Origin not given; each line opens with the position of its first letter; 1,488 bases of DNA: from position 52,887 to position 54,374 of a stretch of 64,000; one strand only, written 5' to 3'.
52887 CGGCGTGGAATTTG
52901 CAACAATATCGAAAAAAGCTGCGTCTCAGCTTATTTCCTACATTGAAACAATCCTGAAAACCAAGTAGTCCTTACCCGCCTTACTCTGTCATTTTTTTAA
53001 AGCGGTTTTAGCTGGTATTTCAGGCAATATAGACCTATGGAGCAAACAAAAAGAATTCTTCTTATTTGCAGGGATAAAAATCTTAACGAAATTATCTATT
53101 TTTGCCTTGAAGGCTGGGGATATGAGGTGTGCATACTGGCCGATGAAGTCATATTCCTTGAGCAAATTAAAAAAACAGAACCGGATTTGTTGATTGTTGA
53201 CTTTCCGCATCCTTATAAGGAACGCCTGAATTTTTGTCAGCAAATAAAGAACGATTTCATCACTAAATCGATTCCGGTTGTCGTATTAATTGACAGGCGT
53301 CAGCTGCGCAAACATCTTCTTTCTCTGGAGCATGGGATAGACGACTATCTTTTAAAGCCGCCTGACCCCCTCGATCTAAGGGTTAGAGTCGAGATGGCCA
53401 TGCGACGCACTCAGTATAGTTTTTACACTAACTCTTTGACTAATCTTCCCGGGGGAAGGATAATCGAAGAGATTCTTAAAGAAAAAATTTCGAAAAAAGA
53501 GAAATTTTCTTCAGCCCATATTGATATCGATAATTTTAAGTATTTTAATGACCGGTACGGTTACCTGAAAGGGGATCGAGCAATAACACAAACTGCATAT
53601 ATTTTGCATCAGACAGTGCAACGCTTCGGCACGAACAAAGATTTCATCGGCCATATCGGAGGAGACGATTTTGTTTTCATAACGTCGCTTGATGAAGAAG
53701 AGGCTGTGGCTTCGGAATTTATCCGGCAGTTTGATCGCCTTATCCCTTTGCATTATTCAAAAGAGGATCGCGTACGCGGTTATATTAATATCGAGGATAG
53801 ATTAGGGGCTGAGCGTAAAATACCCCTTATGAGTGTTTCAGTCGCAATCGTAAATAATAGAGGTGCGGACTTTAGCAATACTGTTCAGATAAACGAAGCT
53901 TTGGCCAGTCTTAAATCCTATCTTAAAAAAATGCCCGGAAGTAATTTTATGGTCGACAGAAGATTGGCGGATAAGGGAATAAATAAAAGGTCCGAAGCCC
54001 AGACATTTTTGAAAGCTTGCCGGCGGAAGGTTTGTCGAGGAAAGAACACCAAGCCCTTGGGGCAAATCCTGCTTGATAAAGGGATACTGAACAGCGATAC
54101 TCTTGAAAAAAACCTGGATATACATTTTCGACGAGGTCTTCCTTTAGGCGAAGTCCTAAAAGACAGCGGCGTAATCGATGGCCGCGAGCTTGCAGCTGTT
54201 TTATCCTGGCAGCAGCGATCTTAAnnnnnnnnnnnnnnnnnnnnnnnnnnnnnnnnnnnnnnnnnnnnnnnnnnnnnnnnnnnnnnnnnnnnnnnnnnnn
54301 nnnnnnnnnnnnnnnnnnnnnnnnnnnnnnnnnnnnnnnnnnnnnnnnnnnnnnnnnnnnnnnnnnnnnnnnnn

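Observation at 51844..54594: Second PilZ operon ending in a receiver-degenerate-GGDEF-MshEN-like fusion protein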

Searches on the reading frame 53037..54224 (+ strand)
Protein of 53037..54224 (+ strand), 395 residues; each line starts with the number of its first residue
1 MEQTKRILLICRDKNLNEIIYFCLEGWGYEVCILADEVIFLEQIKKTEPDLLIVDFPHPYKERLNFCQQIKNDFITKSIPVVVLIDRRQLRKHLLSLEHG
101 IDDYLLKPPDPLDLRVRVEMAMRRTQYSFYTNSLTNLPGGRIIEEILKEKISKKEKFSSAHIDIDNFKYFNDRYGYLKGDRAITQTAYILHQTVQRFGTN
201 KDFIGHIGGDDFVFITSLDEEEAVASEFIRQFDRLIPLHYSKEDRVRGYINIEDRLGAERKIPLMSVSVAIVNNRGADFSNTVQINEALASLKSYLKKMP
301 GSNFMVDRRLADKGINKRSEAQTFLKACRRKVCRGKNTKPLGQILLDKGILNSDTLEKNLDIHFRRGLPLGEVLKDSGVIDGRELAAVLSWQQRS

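Call 3: search_protein_families(library=pfam, proteins=[window:53037-54224:+], max_evalue=1)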
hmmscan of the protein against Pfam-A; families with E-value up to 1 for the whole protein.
window:53037-54224:+ (395 aa): 3 families
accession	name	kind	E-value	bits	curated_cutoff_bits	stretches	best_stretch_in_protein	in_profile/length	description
PF00990.26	GGDEF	-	6.5e-15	55.7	23.8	1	132-231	4-105/161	Diguanylate cyclase, GGDEF domain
PF00072.30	Response_reg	-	7.1e-09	36.3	30.2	1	13-118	7-110/111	Response regulator receiver domain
PF21695.3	GlnR_1st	-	0.11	12.9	27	1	43-121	36-110/111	Transcription regulator GlnR, N-terminal domain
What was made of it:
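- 53037..53408 (+): Residues 1-124 of the 395-aa protein: atypical (pseudo-)receiver domain. Asp55 and Lys107 are kept, the acidic pair is Cys11-Arg12, and the conserved Thr is Ile85. Pfam Response_reg 7e-9 (call 3).
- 53409..53963 (+): Residues 125-309: GGDEF-type domain of the 'HIGGDDF' subfamily. The signature GGDDF lies at 53658-53672. There is no RxxD I-site. The domain ends in the conserved DRR. Pfam GGDEF 6.5e-15, profile positions 4-105 only (call 3).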

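Call 4: search_protein_families(library=ncbifam, proteins=[window:53037-54224:+], max_evalue=1)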
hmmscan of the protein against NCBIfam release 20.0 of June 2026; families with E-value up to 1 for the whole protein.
window:53037-54224:+ (395 aa): 87 families (the best 25 are shown)
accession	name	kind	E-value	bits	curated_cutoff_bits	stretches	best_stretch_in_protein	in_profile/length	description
NF007135.0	PRK09581.1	equivalog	8.3e-24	84.2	474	1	3-223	154-387/457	PleD family two-component system response regulator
TIGR02154.1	PhoB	equivalog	1.8e-19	70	296.2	1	4-133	2-131/226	phosphate regulon transcriptional regulator PhoB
NF045914.1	RespRegNblR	equivalog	2.3e-16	60.1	300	1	3-126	5-126/228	response regulator transcription factor NblR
NF045944.1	ResRegRpaBCyano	equivalog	9.7e-16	57.8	330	1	13-131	6-121/229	response regulator transcription factor RpaB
NF007546.0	PRK10161.1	equivalog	1.1e-15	57.8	471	1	5-125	3-123/229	phosphate response regulator transcription factor PhoB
NF040534.1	resp_reg_YycF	equivalog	1.3e-15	57.3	340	1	5-129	1-122/231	response regulator YycF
TIGR00254.1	GGDEF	domain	1.4e-15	57.3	37.4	1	130-224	6-100/168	diguanylate cyclase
NF041733.1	resp_reg_CseB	equivalog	3.9e-15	55.8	350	1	6-129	2-122/228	two-component system response regulator CseB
NF040689.1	MtrAB_MtrA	equivalog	9.3e-15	54.6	300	1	7-131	1-118/219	MtrAB system response regulator MtrA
NF008296.0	PRK11083.1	equivalog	1.4e-14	54.1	273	1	3-131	2-127/228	two-component system response regulator CreB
NF047654.1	DiguCycDgcRLepto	equivalog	1.3e-13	50.5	500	1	5-216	3-220/295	diguanylate cyclase DgcR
NF007005.1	PRK09468.1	equivalog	8.6e-13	48.3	331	1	3-127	2-124/237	osmolarity response regulator transcription factor OmpR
NF038266.1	diguan_SiaD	equivalog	1.6e-12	47.4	290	1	131-235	96-200/252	biofilm regulation diguanylate cyclase SiaD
NF007982.1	PRK10710.1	equivalog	1.7e-12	47.4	380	1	3-128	6-128/235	envelope stress response regulator BaeR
NF033117.2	vanR_ACDEGLN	exception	2.8e-12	46.7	350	1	7-127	1-118/226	VanR-ABDEGLN family response regulator transcription factor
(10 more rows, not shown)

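Call 7: find_homologous_proteins(query=window:53037-54221:+, max_evalue=0.00001)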
Query window:53037-54221:+ (395 aa): 1464 proteins with E <= 0.00001 among 6749 candidates; the best 120 are listed.
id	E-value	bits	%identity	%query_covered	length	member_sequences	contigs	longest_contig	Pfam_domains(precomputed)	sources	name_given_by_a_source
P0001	2.9e-263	890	100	100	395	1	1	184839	PF00990.27,PF00072.31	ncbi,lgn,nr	ncbi:MAG: diguanylate cyclase [Candidatus Omnitrophica bacterium]|nr:diguanylate cyclase [Candidatus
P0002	2.7e-174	598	69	98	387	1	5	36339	PF00990.27,PF00072.31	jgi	-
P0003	5.4e-172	590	66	100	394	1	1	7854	PF00990.27,PF00072.31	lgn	-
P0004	9.1e-167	573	66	100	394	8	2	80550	PF00990.27,PF00072.31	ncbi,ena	-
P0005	1.1e-166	573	66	100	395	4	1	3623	PF00990.27,PF00072.31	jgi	-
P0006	4.4e-166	571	64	99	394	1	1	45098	PF00990.27,PF00072.31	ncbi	ncbi:diguanylate cyclase [Candidatus Omnitrophota bacterium]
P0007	4.1e-156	538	62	96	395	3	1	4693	PF00990.27,PF00072.31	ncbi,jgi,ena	-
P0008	5.5e-153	527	60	99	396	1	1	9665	PF00990.27,PF00072.31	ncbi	-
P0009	6.3e-148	511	61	96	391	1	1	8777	PF00990.27,PF00072.31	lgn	-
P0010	7.6e-147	507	58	99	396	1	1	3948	PF00990.27,PF00072.31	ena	-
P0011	3.8e-145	502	57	99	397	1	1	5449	PF00990.27,PF00072.31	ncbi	-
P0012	4.7e-144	498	57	100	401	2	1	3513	PF00990.27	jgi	jgi:diguanylate cyclase (GGDEF)-like protein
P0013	2.7e-140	486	56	99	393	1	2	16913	PF00990.27,PF00072.31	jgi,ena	-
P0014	8.4e-139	481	55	100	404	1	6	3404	PF00990.27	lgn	-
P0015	4.4e-138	478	55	99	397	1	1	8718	PF00990.27,PF00072.31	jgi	-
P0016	1.1e-136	474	55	100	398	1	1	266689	PF00990.27,PF00072.31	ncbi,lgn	-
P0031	2.1e-126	440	52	99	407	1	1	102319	PF00990.27,PF00072.31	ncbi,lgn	-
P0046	1.5e-124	434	51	99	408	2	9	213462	PF00990.27,PF00072.31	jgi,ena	jgi:diguanylate cyclase (GGDEF)-like protein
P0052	2.2e-124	433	52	99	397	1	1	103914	PF00990.27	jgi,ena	-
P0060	4.8e-124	432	50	100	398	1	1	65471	PF00990.27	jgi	jgi:diguanylate cyclase (GGDEF)-like protein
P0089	8.7e-123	428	50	99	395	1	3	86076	PF00990.27,PF00072.31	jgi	jgi:DNA-binding response OmpR family regulator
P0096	1.2e-122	428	54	95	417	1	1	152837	PF00990.27,PF00072.31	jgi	jgi:GGDEF domain-containing protein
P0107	4.2e-122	426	49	100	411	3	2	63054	PF00990.27,PF00072.31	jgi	-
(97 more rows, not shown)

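Call 23: find_encoding_contigs(protein=P0016, flank=6000, max_places=2)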
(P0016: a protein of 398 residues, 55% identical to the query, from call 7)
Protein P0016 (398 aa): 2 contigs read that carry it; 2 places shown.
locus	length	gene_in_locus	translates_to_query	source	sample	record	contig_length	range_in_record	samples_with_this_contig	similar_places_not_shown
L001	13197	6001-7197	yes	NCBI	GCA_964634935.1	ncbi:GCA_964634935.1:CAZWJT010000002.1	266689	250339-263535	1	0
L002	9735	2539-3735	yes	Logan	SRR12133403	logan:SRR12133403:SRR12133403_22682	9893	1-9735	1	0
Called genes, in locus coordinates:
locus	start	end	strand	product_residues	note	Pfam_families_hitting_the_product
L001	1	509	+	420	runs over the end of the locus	PF00890:FAD_binding_2 (weak), PF01134:GIDA (faint), PF01262:AlaDh_PNT_C (faint), PF07992:Pyr_redox_2, PF12831:FAD_oxidored (weak), PF13738:Pyr_redox_3, PF00070:Pyr_redox, PF02852:Pyr_redox_dim, +4 more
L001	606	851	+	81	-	PF00364:Biotin_lipoyl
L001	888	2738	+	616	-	-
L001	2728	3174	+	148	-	PF09424:YqeY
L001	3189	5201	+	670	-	PF09976:TPR_21 (faint), PF07719:TPR_2 (faint), PF09295:ChAPs (weak), PF12895:ANAPC3 (faint), PF13174:TPR_6 (faint), PF14559:TPR_19, PF14559:TPR_19, PF08486:SpoIID, +10 more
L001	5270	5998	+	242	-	PF00512:HisKA, PF02518:HATPase_c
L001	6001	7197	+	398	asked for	PF00072:Response_reg, PF00990:GGDEF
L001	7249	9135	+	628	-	PF25063:ARM_TT21_C (faint), PF13181:TPR_8 (faint), PF13424:TPR_12 (faint), PF13428:TPR_14 (faint), PF23914:TPR_CcmH_CycH (weak), PF00515:TPR_1 (weak), PF07719:TPR_2 (faint), PF13374:TPR_10 (faint), +6 more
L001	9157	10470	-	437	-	PF04055:Radical_SAM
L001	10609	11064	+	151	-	PF00359:PTS_EIIA_2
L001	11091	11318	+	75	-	PF00830:Ribosomal_L28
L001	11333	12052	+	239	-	PF01479:S4, PF00849:PseudoU_synth_2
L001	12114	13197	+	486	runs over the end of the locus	PF04055:Radical_SAM, PF06968:BATS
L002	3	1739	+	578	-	?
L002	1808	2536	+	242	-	PF00512:HisKA, PF02518:HATPase_c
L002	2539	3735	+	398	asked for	PF00072:Response_reg, PF00990:GGDEF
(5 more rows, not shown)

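Call 24: find_encoding_contigs(protein=P0046, flank=6000, max_places=2)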
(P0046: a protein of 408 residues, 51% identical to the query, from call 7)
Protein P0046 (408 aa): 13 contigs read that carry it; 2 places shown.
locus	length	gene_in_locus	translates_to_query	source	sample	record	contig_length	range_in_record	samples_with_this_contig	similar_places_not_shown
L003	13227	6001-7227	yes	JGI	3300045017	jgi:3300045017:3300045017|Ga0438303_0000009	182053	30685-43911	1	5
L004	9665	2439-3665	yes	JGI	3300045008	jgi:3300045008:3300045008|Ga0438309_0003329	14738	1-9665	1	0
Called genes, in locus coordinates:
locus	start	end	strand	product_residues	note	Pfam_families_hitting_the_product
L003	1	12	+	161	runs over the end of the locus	PF00731:AIRC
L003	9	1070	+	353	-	PF01300:Sua5_yciO_yrdC, PF01451:LMWPc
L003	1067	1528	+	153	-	PF02502:LacAB_rpiB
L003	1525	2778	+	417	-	PF00464:SHMT, PF00155:Aminotran_1_2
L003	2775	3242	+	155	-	PF00383:dCMP_cyt_deam_1, PF14437:MafB19-deam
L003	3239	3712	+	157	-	PF22811:Zn_ribbon_NrdR, PF03477:ATP-cone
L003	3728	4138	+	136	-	PF02577:BFN_dom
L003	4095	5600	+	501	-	PF01743:PolyA_pol, PF12627:PolyA_pol_RNAbd, PF01966:HD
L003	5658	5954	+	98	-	PF07784:DUF1622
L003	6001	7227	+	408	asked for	PF00072:Response_reg (weak), PF00990:GGDEF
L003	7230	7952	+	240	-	PF01740:STAS, PF07238:PilZ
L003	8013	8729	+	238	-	PF13650:Asp_protease_2, PF13975:gag-asp_proteas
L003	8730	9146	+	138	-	PF01894:YjbQ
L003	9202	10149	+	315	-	PF01661:Macro, PF00293:NUDIX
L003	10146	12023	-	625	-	PF00270:DEAD, PF04851:ResIII, PF22527:DEXQc_Suv3 (weak), PF00271:Helicase_C (weak), PF08148:DSHCT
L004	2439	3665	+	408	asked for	PF00072:Response_reg (weak), PF00990:GGDEF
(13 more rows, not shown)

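Call 25: find_encoding_contigs(protein=P0004, flank=5000, max_places=1)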
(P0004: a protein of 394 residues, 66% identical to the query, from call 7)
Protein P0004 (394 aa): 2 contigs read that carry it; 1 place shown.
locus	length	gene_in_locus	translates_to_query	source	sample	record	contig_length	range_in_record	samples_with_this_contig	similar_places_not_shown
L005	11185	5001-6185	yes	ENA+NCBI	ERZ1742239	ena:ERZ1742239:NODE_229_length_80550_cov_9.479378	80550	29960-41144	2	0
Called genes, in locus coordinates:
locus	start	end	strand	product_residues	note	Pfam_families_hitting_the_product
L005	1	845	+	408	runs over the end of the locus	PF00595:PDZ, PF13180:PDZ_2, PF17820:PDZ_6, PF03572:Peptidase_S41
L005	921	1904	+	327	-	PF00814:TsaD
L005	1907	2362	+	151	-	PF02308:MgtC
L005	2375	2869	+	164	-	PF04519:Bactofilin, PF12728:HTH_17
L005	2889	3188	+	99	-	PF12728:HTH_17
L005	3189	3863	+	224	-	PF00731:AIRC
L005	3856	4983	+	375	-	PF01969:Ni_insertion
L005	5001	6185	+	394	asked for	PF00072:Response_reg, PF00990:GGDEF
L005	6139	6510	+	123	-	-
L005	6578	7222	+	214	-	PF02245:Pur_DNA_glyco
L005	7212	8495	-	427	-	PF02310:B12-binding (weak), PF04055:Radical_SAM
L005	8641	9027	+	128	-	PF01597:GCV_H, PF00364:Biotin_lipoyl (weak)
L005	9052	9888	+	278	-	PF21948:LplA-B_cat, PF03099:BPL_LplA_LipB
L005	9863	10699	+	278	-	PF16881:LIAS_N (weak), PF04055:Radical_SAM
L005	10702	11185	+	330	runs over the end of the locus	PF01171:ATP_bind_3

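Call 26: find_encoding_contigs(protein=P0006, flank=5000, max_places=1)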
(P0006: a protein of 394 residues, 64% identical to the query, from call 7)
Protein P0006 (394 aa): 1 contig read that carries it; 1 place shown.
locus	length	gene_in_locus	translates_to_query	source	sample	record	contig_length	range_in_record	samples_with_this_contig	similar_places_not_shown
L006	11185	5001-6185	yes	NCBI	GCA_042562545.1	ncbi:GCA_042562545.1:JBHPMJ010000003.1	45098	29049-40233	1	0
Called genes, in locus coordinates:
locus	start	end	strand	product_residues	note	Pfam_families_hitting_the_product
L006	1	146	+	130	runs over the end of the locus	PF00072:Response_reg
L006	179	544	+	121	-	PF00072:Response_reg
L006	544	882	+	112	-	-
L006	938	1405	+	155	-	-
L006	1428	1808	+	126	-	PF00072:Response_reg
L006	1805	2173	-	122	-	PF00072:Response_reg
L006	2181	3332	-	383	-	PF00072:Response_reg, PF00512:HisKA, PF02518:HATPase_c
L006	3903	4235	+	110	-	-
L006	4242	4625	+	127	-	-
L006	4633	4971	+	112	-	PF07238:PilZ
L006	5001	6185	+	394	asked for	PF00072:Response_reg (weak), PF00990:GGDEF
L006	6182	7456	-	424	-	PF02310:B12-binding (weak), PF04055:Radical_SAM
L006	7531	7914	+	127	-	PF01597:GCV_H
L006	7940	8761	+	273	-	PF21948:LplA-B_cat, PF03099:BPL_LplA_LipB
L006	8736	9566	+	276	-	PF04055:Radical_SAM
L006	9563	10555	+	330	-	PF01171:ATP_bind_3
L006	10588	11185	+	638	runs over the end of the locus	PF06480:FtsH_ext (faint), PF00004:AAA, PF07728:AAA_5 (weak), PF17862:AAA_lid_3, PF01434:Peptidase_M41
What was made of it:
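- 54178..54594 (+): Small lipoprotein gene overlapping the 3' end of the 395-aa gene by 47 nt. The lipobox is LSSC, and the true start is probably internal. Absent in L006 (call 26).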

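Call 27: find_encoding_contigs(protein=P0096, flank=5000, max_places=1)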
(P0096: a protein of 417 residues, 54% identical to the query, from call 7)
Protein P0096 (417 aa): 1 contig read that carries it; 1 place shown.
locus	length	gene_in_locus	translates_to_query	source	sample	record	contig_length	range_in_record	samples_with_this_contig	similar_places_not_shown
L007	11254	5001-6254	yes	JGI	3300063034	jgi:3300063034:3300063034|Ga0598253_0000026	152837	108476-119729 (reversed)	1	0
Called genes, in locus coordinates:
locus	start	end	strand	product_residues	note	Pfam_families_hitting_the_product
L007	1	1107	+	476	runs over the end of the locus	-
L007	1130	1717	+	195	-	-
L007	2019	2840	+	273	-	PF04055:Radical_SAM, PF06969:HemN_C (weak)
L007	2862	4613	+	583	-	PF02446:Glyco_hydro_77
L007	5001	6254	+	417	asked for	PF00072:Response_reg (weak), PF00990:GGDEF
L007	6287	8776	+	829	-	PF00072:Response_reg, PF01590:GAF, PF13185:GAF_2 (faint), PF08448:PAS_4, PF13426:PAS_9 (weak), PF00990:GGDEF, PF01966:HD, PF13487:HD_5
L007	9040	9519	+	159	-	PF22381:Staph_reg_Sar_Rot, PF12802:MarR_2, PF01047:MarR, PF13463:HTH_27 (weak)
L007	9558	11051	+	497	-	PF02321:OEP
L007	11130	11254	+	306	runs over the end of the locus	PF00364:Biotin_lipoyl (weak), PF25917:BSH_RND, PF25973:BSH_CzcB (faint), PF25954:Beta-barrel_RND_2, PF25989:YknX_C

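Call 28: find_encoding_contigs(protein=P0031, flank=5000, max_places=1)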
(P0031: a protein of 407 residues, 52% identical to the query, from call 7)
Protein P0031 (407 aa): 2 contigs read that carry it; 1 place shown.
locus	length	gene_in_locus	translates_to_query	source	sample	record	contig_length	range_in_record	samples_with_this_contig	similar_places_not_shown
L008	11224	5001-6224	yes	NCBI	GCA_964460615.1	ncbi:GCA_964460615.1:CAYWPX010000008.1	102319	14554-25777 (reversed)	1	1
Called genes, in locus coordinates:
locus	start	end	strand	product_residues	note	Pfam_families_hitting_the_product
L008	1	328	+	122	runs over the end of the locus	PF07892:DUF1667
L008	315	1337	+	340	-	-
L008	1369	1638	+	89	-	PF05899:Cupin_3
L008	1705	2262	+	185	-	-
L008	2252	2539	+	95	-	PF08827:DUF1805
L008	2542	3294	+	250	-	PF10370:Rv2993c-like_N, PF01557:FAA_hydrolase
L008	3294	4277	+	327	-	PF01368:DHH, PF02272:DHHA1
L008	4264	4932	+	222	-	PF00702:Hydrolase, PF12710:HAD (weak), PF13419:HAD_2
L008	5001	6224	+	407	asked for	PF00072:Response_reg, PF00990:GGDEF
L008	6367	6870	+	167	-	PF14512:TM1586_NiRdase, PF00881:Nitroreductase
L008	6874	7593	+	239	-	PF02463:SMC_N (faint), PF00005:ABC_tran, PF13175:AAA_15 (faint), PF13304:AAA_21 (faint)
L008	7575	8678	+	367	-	PF01458:SUFBD_core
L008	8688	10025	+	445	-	PF02310:B12-binding (weak), PF04055:Radical_SAM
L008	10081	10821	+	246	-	PF07963:N_methyl (weak), PF07596:SBP_bac_10 (weak)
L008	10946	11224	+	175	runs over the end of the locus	-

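Call 36: predict_structure(alignment_id=A2)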
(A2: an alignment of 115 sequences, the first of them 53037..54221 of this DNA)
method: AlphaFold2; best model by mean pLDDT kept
length: 395 residues; sequences in the alignment: 115
mean_pLDDT: 89.0   pTM: 0.86
mean pLDDT of the five models: 89.0, 88.6, 88.3, 88.3, 88.2
residues with pLDDT >= 90: 288; 70-90: 66; 50-70: 34; < 50: 7
segments of 3 or more residues with pLDDT < 50: 319-324
pLDDT, mean of each block of 10 residues (from residue 1): 86 94 97 90 93 88 88 88 88 65 91 95 71 87 94 96 98 96 96 93 93 97 95 96 97 93 98 88 95 94 85 51 51 72 95 95 91 95 95 89
secondary structure, 60 per line:
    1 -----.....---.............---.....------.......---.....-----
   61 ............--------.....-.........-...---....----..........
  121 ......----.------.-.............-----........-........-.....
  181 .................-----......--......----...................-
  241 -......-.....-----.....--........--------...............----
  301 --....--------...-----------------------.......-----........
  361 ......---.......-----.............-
elements in order: E6-10 H14-26 E30-34 H41-47 E51-55 H61-72 E81-85 H87-95 E103-106 H111-126 H140-152 E158-165 H167-174 H176-197 E203-208 E211-216 H221-239 H242-247 E249-253 E259-263 E266-273 H282-296 E303-306 H341-347 H353-366 H370-376 H382-394
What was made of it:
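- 53964..54050 (+): Residues 310-338: basic, poorly conserved, predicted-disordered linker. AlphaFold pLDDT about 51 for residues 311-330, and below 50 for 319-324 (call 36).
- On Two-component receiver (phosphorylatable REC): (beta/alpha)5 secondary structure in the model (call 36).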

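Call 39: fold_search(model_id=the predicted structure, library=pdb)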
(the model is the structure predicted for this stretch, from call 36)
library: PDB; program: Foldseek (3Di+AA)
matches with E <= 10: 1719; with E <= 0.001: 542
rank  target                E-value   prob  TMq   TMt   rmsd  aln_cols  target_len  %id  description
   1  3bre_B                4.8e-19  1.00  0.32  0.38  22.9       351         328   18  Crystal Structure of P.aeruginosa PA3702 (released 2008-04-01)
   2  3bre_A                5.4e-19  1.00  0.32  0.38  22.9       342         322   19  Crystal Structure of P.aeruginosa PA3702 (released 2008-04-01)
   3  9g85_B                3.6e-17  1.00  0.27  0.25  12.4       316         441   20  Structure of Response regulator PleD in complex with c-diGMP and ppGpp (released 2025-08-06)
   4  2v0n_A                3.6e-17  1.00  0.29  0.25  19.6       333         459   20  ACTIVATED RESPONSE REGULATOR PLED IN COMPLEX WITH C-DIGMP AND GTP- ALPHA-S (released 2007-08-21)
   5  2wb4_A                6.2e-17  1.00  0.28  0.24  19.7       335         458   20  activated diguanylate cyclase PleD in complex with c-di-GMP (released 2010-04-21)
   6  9g86_A                6.6e-17  1.00  0.30  0.26  11.7       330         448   20  Structure of Response regulator PleD in complex with c-diGMP and pppGpp (released 2025-08-06)
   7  9g85_A                1.2e-16  1.00  0.29  0.26  11.9       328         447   20  Structure of Response regulator PleD in complex with c-diGMP and ppGpp (released 2025-08-06)
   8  9g85_C                1.2e-16  1.00  0.28  0.25  12.2       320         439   21  Structure of Response regulator PleD in complex with c-diGMP and ppGpp (released 2025-08-06)
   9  3i5a                  1.3e-16  1.00  0.28  0.34  22.9       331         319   20  Crystal structure of full-length WpsR from Pseudomonas syringae (released 2009-08-18)
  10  9g85_D                2.4e-16  1.00  0.29  0.26  11.8       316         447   20  Structure of Response regulator PleD in complex with c-diGMP and ppGpp (released 2025-08-06)
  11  6zxb_A                3.2e-16  1.00  0.33  0.43  12.2       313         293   17  Diguanylate cyclase DgcR (I-site mutant) in native state (released 2021-03-31)
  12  1w25_A                3.7e-16  1.00  0.29  0.25  13.1       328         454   21  Response regulator PleD in complex with c-diGMP (released 2004-11-18)
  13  9g86_B                7.9e-16  1.00  0.29  0.26  12.2       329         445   21  Structure of Response regulator PleD in complex with c-diGMP and pppGpp (released 2025-08-06)
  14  6zxm_A                1.9e-15  1.00  0.32  0.43  16.7       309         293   17  Diguanylate cyclase DgcR in complex with c-di-GMP (released 2021-03-31)
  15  2wb4_B                1.1e-14  1.00  0.27  0.25  19.0       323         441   21  activated diguanylate cyclase PleD in complex with c-di-GMP (released 2010-04-21)
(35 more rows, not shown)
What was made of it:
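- On GGDEF diguanylate cyclase: Foldseek matches to WspR, PleD and DgcR at 1e-16 to 5e-19 (call 39).
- Closest known: REC-GGDEF diguanylate cyclases PleD, WspR and DgcR. Same: The order is receiver then GGDEF, and these are the top structural matches (call 39).
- Architecture and fold: calls 3, 36, 39.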

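Call 53: find_encoding_contigs(protein=P0052, flank=4000, max_places=1)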
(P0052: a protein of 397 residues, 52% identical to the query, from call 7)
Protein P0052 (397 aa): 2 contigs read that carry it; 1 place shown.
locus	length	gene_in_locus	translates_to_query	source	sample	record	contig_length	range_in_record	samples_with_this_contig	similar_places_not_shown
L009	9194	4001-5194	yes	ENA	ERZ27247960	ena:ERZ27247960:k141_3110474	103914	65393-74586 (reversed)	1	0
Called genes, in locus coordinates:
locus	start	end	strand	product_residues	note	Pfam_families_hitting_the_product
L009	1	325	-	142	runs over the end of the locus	-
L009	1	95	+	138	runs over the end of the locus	PF00472:RF-1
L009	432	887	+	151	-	PF01464:SLT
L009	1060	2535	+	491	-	PF00342:PGI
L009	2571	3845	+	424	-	PF05977:MFS_3, PF13347:MFS_2 (weak), PF07690:MFS_1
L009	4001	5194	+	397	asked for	PF00990:GGDEF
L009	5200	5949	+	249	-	PF00072:Response_reg, PF00165:HTH_AraC, PF12833:HTH_18, PF00165:HTH_AraC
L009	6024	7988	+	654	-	PF00989:PAS, PF08447:PAS_3 (weak), PF08448:PAS_4, PF13426:PAS_9, PF00989:PAS (weak), PF08448:PAS_4, PF00512:HisKA, PF02518:HATPase_c, +2 more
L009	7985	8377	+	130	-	PF00072:Response_reg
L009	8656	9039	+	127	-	PF00072:Response_reg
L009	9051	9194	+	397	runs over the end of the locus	PF13185:GAF_2, PF01590:GAF, PF13492:GAF_3, PF00512:HisKA (weak), PF02518:HATPase_c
